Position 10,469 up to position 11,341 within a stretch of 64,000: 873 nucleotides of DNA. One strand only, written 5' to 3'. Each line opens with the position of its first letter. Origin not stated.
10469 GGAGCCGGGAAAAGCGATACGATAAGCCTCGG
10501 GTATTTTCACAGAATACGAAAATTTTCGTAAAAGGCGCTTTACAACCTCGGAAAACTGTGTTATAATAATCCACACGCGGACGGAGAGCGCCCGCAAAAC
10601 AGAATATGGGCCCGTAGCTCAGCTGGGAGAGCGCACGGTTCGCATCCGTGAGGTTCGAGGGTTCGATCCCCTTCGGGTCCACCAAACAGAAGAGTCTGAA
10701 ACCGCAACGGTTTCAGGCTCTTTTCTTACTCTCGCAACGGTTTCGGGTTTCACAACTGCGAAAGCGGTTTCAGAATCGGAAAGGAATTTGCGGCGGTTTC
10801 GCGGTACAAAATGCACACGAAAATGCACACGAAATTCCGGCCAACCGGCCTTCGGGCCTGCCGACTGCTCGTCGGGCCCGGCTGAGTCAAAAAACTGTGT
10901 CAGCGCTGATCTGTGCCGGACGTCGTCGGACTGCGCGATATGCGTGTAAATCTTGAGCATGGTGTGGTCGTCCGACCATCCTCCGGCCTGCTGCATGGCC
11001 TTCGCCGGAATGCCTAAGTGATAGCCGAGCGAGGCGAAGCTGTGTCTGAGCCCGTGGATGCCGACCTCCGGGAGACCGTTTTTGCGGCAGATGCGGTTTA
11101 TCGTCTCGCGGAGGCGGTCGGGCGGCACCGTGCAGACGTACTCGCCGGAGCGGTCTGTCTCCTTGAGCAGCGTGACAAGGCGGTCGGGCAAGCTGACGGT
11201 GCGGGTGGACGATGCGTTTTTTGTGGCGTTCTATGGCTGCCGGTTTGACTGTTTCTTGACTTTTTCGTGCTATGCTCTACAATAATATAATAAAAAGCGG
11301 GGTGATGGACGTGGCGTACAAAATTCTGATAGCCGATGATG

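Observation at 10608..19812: tRNA-Ala-associated genomic island with a decayed integrase and a TCS / lipoprotein / ABC-2 cargo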

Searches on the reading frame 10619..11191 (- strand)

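Call 7: search_protein_families(library=pfam, proteins=[window:10619-11191:-], max_evalue=0.01)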
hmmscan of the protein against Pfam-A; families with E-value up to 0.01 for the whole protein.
window:10619-11191:- (190 aa): 1 family
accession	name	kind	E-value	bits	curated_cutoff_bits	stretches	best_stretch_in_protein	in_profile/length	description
PF00589.27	Phage_integrase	-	1.3e-08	35.3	27.1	1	27-87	110-170/172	Phage integrase family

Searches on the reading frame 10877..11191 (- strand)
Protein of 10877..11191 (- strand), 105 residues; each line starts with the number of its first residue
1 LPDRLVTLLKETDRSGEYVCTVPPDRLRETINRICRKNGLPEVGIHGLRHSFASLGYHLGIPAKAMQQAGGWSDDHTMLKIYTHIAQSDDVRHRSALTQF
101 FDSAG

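Call 95: find_related_loci(query=window:10877-11191:-, collection=metagenome_contigs, flank=10000)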
Query seq(105 aa) (105 aa) in metagenome_contigs; peptide patterns used: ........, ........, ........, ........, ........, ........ (x = any residue, [..] = any of these).
301 stretches matched a pattern; 3 encode a relative of the query (tblastn E <= 1e-3); 3 distinct loci.
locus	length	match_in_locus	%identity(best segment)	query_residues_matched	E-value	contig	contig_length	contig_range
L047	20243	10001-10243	59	24-104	9e-33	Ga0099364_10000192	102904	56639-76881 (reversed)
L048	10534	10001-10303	53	1-101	2e-32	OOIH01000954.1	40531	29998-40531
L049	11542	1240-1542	45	1-101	5e-29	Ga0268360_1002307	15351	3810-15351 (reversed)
